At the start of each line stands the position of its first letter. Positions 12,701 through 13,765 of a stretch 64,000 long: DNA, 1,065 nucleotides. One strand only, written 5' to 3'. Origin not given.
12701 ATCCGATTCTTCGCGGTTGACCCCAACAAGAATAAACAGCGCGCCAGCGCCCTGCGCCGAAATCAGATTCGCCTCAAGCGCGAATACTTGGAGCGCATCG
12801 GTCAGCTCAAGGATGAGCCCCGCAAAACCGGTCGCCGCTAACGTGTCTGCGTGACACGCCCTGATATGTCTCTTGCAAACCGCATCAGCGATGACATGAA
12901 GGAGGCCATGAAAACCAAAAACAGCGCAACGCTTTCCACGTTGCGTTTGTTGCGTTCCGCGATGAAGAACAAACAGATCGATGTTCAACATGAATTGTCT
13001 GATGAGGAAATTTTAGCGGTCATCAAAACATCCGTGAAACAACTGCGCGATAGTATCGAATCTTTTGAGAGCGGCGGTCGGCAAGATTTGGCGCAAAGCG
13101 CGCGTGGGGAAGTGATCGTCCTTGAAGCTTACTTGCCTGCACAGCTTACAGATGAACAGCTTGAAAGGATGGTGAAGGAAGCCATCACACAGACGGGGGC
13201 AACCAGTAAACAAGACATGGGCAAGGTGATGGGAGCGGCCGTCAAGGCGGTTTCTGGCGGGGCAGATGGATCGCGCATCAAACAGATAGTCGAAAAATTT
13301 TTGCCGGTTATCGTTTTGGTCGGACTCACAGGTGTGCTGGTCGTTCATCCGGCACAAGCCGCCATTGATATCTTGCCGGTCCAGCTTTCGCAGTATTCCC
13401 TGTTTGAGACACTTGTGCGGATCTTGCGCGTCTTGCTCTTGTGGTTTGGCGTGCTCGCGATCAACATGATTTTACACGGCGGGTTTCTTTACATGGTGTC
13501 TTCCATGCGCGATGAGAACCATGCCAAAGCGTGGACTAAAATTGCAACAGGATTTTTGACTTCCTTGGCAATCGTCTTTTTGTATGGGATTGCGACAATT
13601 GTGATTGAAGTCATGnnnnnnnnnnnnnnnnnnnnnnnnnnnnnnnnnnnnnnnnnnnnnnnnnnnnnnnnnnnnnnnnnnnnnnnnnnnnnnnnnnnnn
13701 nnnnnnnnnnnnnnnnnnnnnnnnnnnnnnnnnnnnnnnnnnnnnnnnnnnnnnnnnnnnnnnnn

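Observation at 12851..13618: In-frame fusion of a YqeY/GatB-domain protein to a complete pilin-like module that carries its own embedded signal peptide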

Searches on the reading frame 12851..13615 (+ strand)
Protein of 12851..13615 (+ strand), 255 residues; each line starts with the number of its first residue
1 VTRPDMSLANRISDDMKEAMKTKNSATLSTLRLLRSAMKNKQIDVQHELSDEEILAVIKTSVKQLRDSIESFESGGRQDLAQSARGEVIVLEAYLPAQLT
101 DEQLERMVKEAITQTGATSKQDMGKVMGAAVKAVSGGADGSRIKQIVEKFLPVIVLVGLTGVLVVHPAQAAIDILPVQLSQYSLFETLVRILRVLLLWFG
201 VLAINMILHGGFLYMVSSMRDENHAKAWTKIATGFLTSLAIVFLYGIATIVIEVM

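Call 3: search_protein_families(library=pfam, proteins=[window:12851-13615:+], max_evalue=0.1)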
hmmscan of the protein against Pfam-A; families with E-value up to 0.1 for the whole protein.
window:12851-13615:+ (255 aa): 4 families
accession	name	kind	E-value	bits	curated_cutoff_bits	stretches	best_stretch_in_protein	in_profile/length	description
PF09424.15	YqeY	-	2.3e-48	164.3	27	1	10-151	2-143/143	Yqey-like protein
PF02637.23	GatB_Yqey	-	0.0057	17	27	1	87-150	77-147/148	GatB domain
PF07900.17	DUF1670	-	0.068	13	25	0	92-136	80-124/220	Protein of unknown function (DUF1670)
PF07830.18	PP2C_C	-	0.09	13.7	28.5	0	98-128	22-52/80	Protein serine/threonine phosphatase 2C, C-terminal domain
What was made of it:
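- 12878..13303 (+): Complete YqeY domain (residues 10-151), predicted to be cytoplasmic. PF09424 E 2.3e-48, profile 2-143/143 (call 3).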

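Call 4: search_protein_families(library=ncbifam, proteins=[window:12851-13615:+], max_evalue=0.1)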
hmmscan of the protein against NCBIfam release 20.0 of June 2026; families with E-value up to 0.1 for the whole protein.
window:12851-13615:+ (255 aa): 6 families
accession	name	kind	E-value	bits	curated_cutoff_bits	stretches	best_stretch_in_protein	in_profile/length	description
NF003107.0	PRK04028.1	equivalog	0.00051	18.5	456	1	15-151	484-624/630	Glu-tRNA(Gln) amidotransferase subunit GatE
NF045849.1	ICE_MMCAP2_0565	equivalog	0.015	14.9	40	1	191-254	16-79/80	Mbov_0395 family pilin-like conjugal transfer protein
NF040869.1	G3PDH_Arch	equivalog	0.025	13.3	780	1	38-129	30-120/502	NADP-dependent glyceraldehyde-3-phosphate dehydrogenase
TIGR03518.1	ABC_perm_GldF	equivalog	0.043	13.8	288.5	1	157-253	138-231/240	gliding motility-associated ABC transporter permease subunit GldF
TIGR01639.1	P_fal_TIGR01639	paralog_domain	0.064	13.3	25.75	0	44-62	5-23/61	Plasmodium falciparum uncharacterized domain TIGR01639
NF004013.0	PRK05477.1-3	equivalog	0.065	11.7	653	1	95-148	444-496/501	Asp-tRNA(Asn)/Glu-tRNA(Gln) amidotransferase subunit GatB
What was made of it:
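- On T4SS_pilin / VirB2-like (PF18895, PF04956): NCBIfam NF045849 gives E 0.015, 14.9 bits against a cut-off of 40 (call 4).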

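Call 7: find_homologous_proteins(query=window:12851-13615:+, max_evalue=0.001)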
Query window:12851-13615:+ (255 aa): 1454 proteins with E <= 0.001 among 2977 candidates; the best 120 are listed.
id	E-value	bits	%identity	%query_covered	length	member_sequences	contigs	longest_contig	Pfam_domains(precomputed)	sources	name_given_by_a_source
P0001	3.4e-150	516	100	98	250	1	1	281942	PF09424.16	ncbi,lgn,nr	ncbi:GatB/YqeY domain-containing protein [Candidatus Uhrbacteria bacterium]|nr:GatB/YqeY domain-cont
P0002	4.9e-106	371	73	94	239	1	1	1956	PF09424.16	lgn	-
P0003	3.9e-103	362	70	98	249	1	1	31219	PF09424.16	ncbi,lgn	-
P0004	6.0e-102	358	70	98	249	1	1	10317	PF09424.16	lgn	-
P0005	8.2e-101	354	66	98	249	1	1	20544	PF09424.16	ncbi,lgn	-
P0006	1.7e-99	350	66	98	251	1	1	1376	PF09424.16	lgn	-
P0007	3.0e-99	349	66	98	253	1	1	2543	PF09424.16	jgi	jgi:uncharacterized protein YqeY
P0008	3.5e-98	346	67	98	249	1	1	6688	PF09424.16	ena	-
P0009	3.0e-97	343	66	98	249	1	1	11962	PF09424.16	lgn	-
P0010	4.2e-97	342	67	98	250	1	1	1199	PF09424.16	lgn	-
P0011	2.6e-95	336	65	98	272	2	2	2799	PF09424.16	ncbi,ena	-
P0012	4.2e-95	336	65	98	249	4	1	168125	PF09424.16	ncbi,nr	ncbi:GatB/YqeY domain-containing protein [Candidatus Uhrbacteria bacterium]|nr:GatB/YqeY domain-cont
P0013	1.9e-94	334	65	98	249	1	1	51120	PF09424.16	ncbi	-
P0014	2.4e-94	333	65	98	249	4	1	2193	PF09424.16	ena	-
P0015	2.6e-94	333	63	98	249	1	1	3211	PF09424.16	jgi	jgi:uncharacterized protein YqeY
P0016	1.9e-93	330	65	98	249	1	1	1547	PF09424.16,PF02637.24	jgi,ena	-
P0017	2.4e-93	330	63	98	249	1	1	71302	PF09424.16,PF02637.24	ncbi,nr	ncbi:GatB/YqeY domain-containing protein [Candidatus Uhrbacteria bacterium]|nr:GatB/YqeY domain-cont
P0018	4.0e-93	329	64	98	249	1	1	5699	PF09424.16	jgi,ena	-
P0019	7.2e-93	328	66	94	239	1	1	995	PF09424.16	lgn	-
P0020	6.9e-90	319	62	98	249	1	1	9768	PF09424.16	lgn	-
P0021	1.2e-87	311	62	98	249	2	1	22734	PF09424.16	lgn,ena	-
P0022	8.4e-87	309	61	98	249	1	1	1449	PF09424.16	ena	-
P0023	2.5e-86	307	66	85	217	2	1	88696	PF09424.16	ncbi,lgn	-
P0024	1.4e-83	298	59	97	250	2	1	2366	PF09424.16,PF02637.24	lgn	-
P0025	1.6e-83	298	62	94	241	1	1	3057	PF09424.16,PF02637.24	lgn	-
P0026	8.0e-79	283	54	98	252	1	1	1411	PF09424.16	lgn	-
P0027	1.0e-78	282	56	98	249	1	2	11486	PF09424.16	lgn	-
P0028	1.0e-78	282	56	97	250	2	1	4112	PF09424.16,PF02637.24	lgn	-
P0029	3.1e-78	281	56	98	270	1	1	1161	PF09424.16,PF02637.24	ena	-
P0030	1.6e-76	275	57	97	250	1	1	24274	PF09424.16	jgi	jgi:uncharacterized protein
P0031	1.9e-76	275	56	97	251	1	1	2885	PF09424.16,PF02637.24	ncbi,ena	-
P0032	2.7e-76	274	55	97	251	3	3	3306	PF09424.16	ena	-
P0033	3.0e-76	274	56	94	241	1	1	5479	PF09424.16,PF02637.24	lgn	-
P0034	4.9e-76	273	56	98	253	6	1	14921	PF09424.16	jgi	-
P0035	1.1e-75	272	56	98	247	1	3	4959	PF09424.16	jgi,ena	-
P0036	1.8e-75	272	54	98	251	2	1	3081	PF09424.16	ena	-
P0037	2.1e-75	271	56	97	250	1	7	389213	PF09424.16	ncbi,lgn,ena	ncbi:MAG: GatB/YqeY domain-containing protein [Patescibacteria group bacterium]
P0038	2.3e-75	271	56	97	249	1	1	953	PF09424.16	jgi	jgi:uncharacterized protein YqeY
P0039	4.6e-75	270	57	97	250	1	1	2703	PF09424.16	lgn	-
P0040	5.9e-75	270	57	97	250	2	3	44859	PF09424.16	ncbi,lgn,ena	-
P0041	7.1e-75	270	56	97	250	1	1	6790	PF09424.16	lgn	-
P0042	8.5e-75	269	55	98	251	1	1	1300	PF09424.16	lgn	-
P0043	9.2e-75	269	53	98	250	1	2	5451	PF09424.16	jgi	jgi:uncharacterized protein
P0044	2.3e-74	268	55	97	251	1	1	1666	PF09424.16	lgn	-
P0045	2.5e-74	268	56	97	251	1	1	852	PF09424.16,PF02637.24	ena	-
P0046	5.7e-74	267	55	97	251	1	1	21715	PF09424.16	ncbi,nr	ncbi:GatB/YqeY domain-containing protein [Candidatus Uhrbacteria bacterium]|nr:GatB/YqeY domain-cont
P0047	6.9e-74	266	56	97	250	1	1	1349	PF09424.16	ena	-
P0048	7.4e-74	266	55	97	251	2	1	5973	PF09424.16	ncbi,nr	ncbi:GatB/YqeY domain-containing protein [Patescibacteria group bacterium]|nr:MAG: GatB/YqeY domain-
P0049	9.7e-74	266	55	98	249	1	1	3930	PF09424.16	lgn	-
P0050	1.0e-73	266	54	97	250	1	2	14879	PF09424.16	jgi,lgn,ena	-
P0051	1.5e-73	265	54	98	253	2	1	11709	PF09424.16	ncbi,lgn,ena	-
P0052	1.7e-73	265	56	98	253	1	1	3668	PF09424.16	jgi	jgi:uncharacterized protein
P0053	4.8e-73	264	56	97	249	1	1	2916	PF09424.16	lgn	-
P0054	5.4e-73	263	53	98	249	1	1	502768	PF09424.16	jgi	jgi:uncharacterized protein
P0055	1.8e-72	262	53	97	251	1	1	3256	PF09424.16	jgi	jgi:uncharacterized protein YqeY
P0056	1.9e-72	262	56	97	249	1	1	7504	PF09424.16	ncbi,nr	ncbi:MAG: GatB/YqeY domain-containing protein [Candidatus Uhrbacteria bacterium]|nr:GatB/YqeY domain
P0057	5.9e-72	260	53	97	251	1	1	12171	PF09424.16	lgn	-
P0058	6.0e-72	260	54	97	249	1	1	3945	PF09424.16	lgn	-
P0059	6.7e-72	260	54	99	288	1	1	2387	PF09424.16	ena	-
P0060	8.1e-72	260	52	97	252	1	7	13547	PF09424.16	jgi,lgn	-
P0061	1.2e-71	259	53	98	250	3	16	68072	PF09424.16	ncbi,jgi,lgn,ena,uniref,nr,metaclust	ncbi:hypothetical protein CO174_05435 [Candidatus Uhrbacteria bacterium CG_4_9_14_3_um_filter_50_9]|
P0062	1.7e-71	259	55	92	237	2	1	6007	PF09424.16,PF02637.24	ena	-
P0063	2.1e-71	258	52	97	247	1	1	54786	PF09424.16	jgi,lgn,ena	-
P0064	5.3e-71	257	52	98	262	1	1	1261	PF09424.16,PF02637.24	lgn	-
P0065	2.6e-70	255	53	97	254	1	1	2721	PF09424.16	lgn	-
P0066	1.1e-69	253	55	92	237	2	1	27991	PF09424.16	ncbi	-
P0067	1.2e-69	253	52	98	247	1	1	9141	PF09424.16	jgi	jgi:uncharacterized protein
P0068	1.4e-69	252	55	92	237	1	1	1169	PF09424.16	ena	-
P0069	1.9e-69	252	51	97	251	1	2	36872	PF09424.16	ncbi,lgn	-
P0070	2.2e-69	252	50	97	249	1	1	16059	PF09424.16,PF02637.24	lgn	-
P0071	2.4e-69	252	53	98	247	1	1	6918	PF09424.16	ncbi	-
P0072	3.8e-69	251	53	98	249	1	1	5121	PF09424.16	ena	-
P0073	3.9e-69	251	53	98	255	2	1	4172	PF09424.16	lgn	-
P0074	6.4e-69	250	51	98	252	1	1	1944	PF09424.16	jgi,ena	-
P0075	7.5e-69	250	53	97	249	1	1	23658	PF09424.16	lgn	-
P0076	1.4e-68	249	54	92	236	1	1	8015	PF09424.16,PF02637.24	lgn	-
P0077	1.5e-68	249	50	98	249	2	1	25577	PF09424.16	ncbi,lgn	-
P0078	1.8e-68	249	51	98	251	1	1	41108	PF09424.16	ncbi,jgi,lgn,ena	ncbi:MAG: GatB/YqeY domain-containing protein [Patescibacteria group bacterium]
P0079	2.3e-68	248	50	97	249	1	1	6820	PF09424.16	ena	-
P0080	2.4e-68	248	52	97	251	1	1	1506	PF09424.16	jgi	-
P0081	4.0e-68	248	51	97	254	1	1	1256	PF09424.16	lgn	-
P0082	7.4e-68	247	51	98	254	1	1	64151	PF09424.16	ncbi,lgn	-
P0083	1.5e-67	246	51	97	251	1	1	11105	PF09424.16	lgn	-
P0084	1.7e-67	246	53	91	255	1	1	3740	PF09424.16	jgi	-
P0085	1.7e-67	245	52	97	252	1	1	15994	PF09424.16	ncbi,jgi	jgi:uncharacterized protein YqeY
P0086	2.4e-67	245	53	97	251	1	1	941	PF09424.16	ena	-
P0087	2.6e-67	245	50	97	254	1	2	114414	PF09424.16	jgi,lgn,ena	jgi:uncharacterized protein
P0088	3.9e-67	244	50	98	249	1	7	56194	PF09424.16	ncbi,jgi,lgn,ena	-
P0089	8.2e-67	243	51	97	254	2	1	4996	PF09424.16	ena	-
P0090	1.0e-66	243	52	98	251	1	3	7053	PF09424.16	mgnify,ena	mgnify:CR=1 FL=1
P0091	1.1e-66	243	49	97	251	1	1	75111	PF09424.16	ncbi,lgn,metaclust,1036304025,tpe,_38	metaclust:\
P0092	1.5e-66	242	51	97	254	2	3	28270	PF09424.16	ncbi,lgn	-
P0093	1.9e-66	242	54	92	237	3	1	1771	PF09424.16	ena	-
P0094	3.2e-66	241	51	95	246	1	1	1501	PF09424.16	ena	-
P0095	6.2e-66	240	50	97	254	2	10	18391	PF09424.16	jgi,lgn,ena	-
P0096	7.0e-66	240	50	97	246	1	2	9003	PF09424.16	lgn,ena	-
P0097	3.8e-65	238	52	97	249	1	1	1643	PF09424.16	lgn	-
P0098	6.5e-65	237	49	97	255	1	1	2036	PF09424.16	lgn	-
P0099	8.7e-65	237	48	97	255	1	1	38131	PF09424.16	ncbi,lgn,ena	-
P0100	1.4e-64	236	49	97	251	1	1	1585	PF09424.16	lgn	-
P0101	1.6e-63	233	49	97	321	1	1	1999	PF09424.16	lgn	-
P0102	3.3e-62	228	52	94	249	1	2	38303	PF09424.16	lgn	-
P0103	3.4e-62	228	46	97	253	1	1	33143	PF09424.16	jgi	jgi:uncharacterized protein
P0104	4.9e-61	224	48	97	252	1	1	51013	PF09424.16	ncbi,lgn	-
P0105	2.0e-60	222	52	87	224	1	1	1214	PF09424.16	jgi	-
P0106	3.2e-60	222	49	92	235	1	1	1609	PF09424.16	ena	-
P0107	7.2e-56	207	45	97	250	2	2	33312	PF09424.16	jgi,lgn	jgi:hypothetical protein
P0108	2.1e-55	206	58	75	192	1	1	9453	PF09424.16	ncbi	-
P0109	1.8e-54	203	45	97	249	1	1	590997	PF09424.16,PF02637.24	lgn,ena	-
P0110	8.0e-54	201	47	96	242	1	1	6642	PF09424.16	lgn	-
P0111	1.3e-53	200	45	97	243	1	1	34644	PF09424.16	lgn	-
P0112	1.9e-53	200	45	97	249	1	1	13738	PF09424.16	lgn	-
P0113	9.0e-51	191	43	96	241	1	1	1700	PF09424.16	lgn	-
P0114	1.8e-48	183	44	95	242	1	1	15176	PF09424.16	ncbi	-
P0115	2.8e-46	176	62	57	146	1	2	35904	PF09424.16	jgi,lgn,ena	-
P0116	6.2e-46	175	61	56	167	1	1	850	PF09424.16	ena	-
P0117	4.9e-45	172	63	53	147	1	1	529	PF09424.16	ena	-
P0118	1.0e-42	164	49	74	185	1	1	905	PF09424.16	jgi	jgi:hypothetical protein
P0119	9.3e-40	155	58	54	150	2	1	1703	PF09424.16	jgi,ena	-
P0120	2.3e-38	150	53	57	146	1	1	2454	PF09424.16,PF02637.24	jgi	jgi:uncharacterized protein YqeY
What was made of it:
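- Closest known: YqeY family. Different: The precomputed Pfam annotation of all listed homologues shows only the YqeY domains (PF09424, in some also PF02637), so the tail is unannotated (call 7).
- The top ~114 are full-length ~250-aa fusions at 43-73% identity (call 7).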

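Call 10: find_encoding_contigs(protein=P0115, flank=6000, max_places=2)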
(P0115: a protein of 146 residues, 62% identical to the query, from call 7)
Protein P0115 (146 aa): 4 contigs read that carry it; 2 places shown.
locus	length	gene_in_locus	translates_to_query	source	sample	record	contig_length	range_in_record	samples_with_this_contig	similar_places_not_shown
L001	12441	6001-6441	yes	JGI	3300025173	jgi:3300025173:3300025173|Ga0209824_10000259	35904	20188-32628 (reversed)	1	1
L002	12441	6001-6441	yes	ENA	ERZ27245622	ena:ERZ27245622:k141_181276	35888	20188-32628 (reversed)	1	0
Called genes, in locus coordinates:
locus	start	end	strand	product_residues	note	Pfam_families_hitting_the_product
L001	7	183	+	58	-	-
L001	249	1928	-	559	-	PF03816:LytR_cpsA_psr, PF13399:LytR_C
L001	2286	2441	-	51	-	-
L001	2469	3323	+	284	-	-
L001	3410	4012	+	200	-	PF10502:Peptidase_S26, PF00717:Peptidase_S24 (weak)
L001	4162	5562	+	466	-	PF13393:tRNA-synt_His, PF00587:tRNA-synt_2b, PF03129:HGTP_anticodon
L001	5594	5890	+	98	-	PF01165:Ribosomal_S21 (weak)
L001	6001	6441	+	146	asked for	PF09424:YqeY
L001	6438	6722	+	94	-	-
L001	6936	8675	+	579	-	PF18895:T4SS_pilin (weak), PF13205:Big_5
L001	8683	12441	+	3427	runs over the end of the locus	PF18895:T4SS_pilin (faint), PF13205:Big_5 (weak), PF17957:Big_7 (weak), PF01833:TIG (weak), PF13948:DUF4215 (weak)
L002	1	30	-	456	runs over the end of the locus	PF00009:GTP_EFTU, PF01926:MMR_HSR1, PF02421:FeoB_N, PF04548:AIG1 (weak), PF02421:FeoB_N, PF01926:MMR_HSR1, PF00009:GTP_EFTU, PF14714:KH_dom-like, +6 more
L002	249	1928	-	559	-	PF03816:LytR_cpsA_psr, PF13399:LytR_C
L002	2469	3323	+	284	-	-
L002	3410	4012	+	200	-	PF10502:Peptidase_S26, PF00717:Peptidase_S24 (weak)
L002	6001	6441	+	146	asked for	PF09424:YqeY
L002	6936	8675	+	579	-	PF18895:T4SS_pilin (weak), PF13205:Big_5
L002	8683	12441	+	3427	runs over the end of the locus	PF18895:T4SS_pilin (faint), PF13205:Big_5 (weak), PF17957:Big_7 (weak), PF01833:TIG (weak), PF13948:DUF4215 (weak)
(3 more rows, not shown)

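Call 11: find_encoding_contigs(protein=P0109, flank=6000, max_places=1)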
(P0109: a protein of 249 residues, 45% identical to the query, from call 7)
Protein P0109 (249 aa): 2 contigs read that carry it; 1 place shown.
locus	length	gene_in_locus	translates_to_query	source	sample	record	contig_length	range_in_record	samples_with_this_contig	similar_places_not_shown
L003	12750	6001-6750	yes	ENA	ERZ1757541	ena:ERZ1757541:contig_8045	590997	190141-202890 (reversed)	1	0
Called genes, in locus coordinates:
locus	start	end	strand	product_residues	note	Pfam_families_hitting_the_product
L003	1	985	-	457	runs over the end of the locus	PF00009:GTP_EFTU, PF01926:MMR_HSR1, PF02421:FeoB_N, PF04548:AIG1, PF01926:MMR_HSR1, PF04548:AIG1 (weak), PF00009:GTP_EFTU, PF14714:KH_dom-like, +5 more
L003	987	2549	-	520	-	PF03816:LytR_cpsA_psr, PF13399:LytR_C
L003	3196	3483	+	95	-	-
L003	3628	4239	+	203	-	PF00717:Peptidase_S24 (weak), PF10502:Peptidase_S26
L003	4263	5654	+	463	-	PF13393:tRNA-synt_His, PF01409:tRNA-synt_2d (faint), PF00587:tRNA-synt_2b, PF03129:HGTP_anticodon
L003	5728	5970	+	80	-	PF01165:Ribosomal_S21 (weak)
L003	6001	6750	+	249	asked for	PF02637:GatB_Yqey (faint), PF09424:YqeY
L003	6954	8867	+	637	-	PF18895:T4SS_pilin (weak), PF13205:Big_5 (faint)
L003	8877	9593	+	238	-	PF18895:T4SS_pilin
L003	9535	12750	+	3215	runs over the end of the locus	PF17957:Big_7 (weak), PF13948:DUF4215 (faint), PF01833:TIG (weak), PF13205:Big_5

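Call 12: find_encoding_contigs(protein=P0054, flank=6000, max_places=1)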
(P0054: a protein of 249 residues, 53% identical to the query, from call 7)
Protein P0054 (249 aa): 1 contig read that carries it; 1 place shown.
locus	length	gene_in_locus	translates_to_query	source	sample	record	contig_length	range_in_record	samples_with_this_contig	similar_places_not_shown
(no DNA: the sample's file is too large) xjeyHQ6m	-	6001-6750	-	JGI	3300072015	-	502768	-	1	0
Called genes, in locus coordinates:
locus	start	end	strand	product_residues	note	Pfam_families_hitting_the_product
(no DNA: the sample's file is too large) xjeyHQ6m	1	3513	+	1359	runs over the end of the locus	PF11617:Cu-binding_MopE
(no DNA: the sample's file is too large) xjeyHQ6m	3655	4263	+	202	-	PF10502:Peptidase_S26, PF00717:Peptidase_S24 (weak)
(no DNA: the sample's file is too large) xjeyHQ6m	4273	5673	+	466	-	PF13393:tRNA-synt_His, PF00587:tRNA-synt_2b, PF03129:HGTP_anticodon (weak)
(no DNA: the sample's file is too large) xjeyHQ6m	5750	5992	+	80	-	-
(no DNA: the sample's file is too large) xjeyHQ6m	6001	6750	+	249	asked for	PF09424:YqeY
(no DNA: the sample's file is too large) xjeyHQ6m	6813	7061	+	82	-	-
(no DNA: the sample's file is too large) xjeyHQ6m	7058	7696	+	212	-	PF13207:AAA_17 (weak), PF13238:AAA_18 (weak)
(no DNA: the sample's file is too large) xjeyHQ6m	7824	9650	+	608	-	PF04956:TrbC (weak), PF18895:T4SS_pilin (weak), PF13205:Big_5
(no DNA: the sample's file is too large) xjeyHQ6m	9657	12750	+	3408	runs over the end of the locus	PF18895:T4SS_pilin (weak), PF13205:Big_5 (faint), PF17957:Big_7 (faint), PF01833:TIG (weak)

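Call 30: find_related_loci(query=A4, collection=genome_contigs, flank=4000)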
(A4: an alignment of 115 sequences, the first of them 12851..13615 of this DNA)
Query A4 (255 aa) in genome_contigs; peptide patterns used: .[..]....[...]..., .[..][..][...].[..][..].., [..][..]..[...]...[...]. (x = any residue, [..] = any of these).
599 stretches matched a pattern (row limit reached: there are more); 461 encode a relative of the query (tblastn E <= 1e-3); the best 80 are kept; 80 distinct loci.
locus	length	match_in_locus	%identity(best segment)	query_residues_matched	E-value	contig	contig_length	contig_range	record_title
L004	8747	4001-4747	65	6-255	2e-107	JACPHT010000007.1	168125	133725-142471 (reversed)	MAG: Candidatus Uhrbacteria bacterium isolate NC_groundwater_421_Ag_B-0.1um_41_26 GD18-4_B1_scaffold_594736, whole genom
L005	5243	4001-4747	65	6-255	8e-107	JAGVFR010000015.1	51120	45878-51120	MAG: bacterium isolate DeMMO2_27 c_000000058229, whole genome shotgun sequence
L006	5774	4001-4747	61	6-255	3e-89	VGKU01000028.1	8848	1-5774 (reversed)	MAG: Candidatus Parcubacteria bacterium isolate M_DeepCast_50m_m2_233 M_DeepCast_50m_m2_233_Ga0194121_10014521, whole ge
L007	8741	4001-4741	51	6-252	2e-78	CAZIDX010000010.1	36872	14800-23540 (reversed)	MAG TPA_asm: uncultured Gammaproteobacteria bacterium isolate SRP167671_co2_164 genome assembly, contig: NODE_1446_lengt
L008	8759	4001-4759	56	6-253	2e-77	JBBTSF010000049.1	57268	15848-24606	MAG: Patescibacteria group bacterium isolate H43-bin239_1 H43_bin239_1_000000000049, whole genome shotgun sequence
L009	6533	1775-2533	54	6-255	4e-76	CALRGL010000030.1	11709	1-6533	MAG: Candidatus Uhrbacteria bacterium RIFOXYB12_FULL_58_10 isolate ZH-bin-156 genome assembly, contig: ZH-15May19-c15577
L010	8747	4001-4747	50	6-255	1e-74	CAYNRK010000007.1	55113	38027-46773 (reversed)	MAG TPA_asm: uncultured Gammaproteobacteria bacterium isolate SRP077602_co8_262 genome assembly, contig: NODE_816_length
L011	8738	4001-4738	53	6-253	1e-73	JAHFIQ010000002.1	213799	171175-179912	MAG: Candidatus Uhrbacteria bacterium isolate nzgw366 NODE_29_length_213800_cov_39.828865, whole genome shotgun sequence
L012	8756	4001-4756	48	6-253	1e-73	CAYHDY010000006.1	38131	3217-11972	MAG TPA_asm: uncultured Gammaproteobacteria bacterium isolate ERP119702_co1_211 genome assembly, contig: NODE_921_length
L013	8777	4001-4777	52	2-255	1e-72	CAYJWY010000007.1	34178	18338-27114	MAG TPA_asm: uncultured Gammaproteobacteria bacterium isolate ERP125453_co1_482 genome assembly, contig: NODE_1022_lengt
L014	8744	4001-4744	54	6-253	2e-72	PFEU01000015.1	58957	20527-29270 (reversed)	MAG: Candidatus Uhrbacteria bacterium CG10_big_fil_rev_8_21_14_0_10_48_16 CG10_8_21_14_0.10_scaffold_871_c, whole genome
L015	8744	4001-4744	53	6-253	4e-72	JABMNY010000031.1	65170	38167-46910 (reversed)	MAG: Candidatus Uhrbacteria bacterium isolate bin.153 k141_3243930, whole genome shotgun sequence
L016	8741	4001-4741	56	6-253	7e-71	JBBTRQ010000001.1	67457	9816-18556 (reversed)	MAG: Patescibacteria group bacterium isolate H52-bin078_1 H52_bin078_1_000000000001, whole genome shotgun sequence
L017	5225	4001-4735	47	6-254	2e-70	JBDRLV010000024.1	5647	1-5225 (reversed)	MAG: Patescibacteria group bacterium isolate MEGAHIT-group-1.799 k141_9007347, whole genome shotgun sequence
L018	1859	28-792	47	1-252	6e-71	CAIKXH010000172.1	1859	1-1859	Candidatus Uhrbacteria bacterium isolate Loclat_bin-13963 genome assembly, contig: bin-13963:172/176, whole genome shotg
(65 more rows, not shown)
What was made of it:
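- About 30 GTDB species representatives carry the fusion (call 30), and gene order is conserved (calls 10-12). The same in-frame fusion is found in >110 independent 90%-identity clusters from NCBI, JGI, ENA and Logan assemblies, and in ~30 species representatives (calls 7, 30).
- Tried and rejected: Sequencing error or missing stop: rejected because of clade-wide conservation (calls 7, 30).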
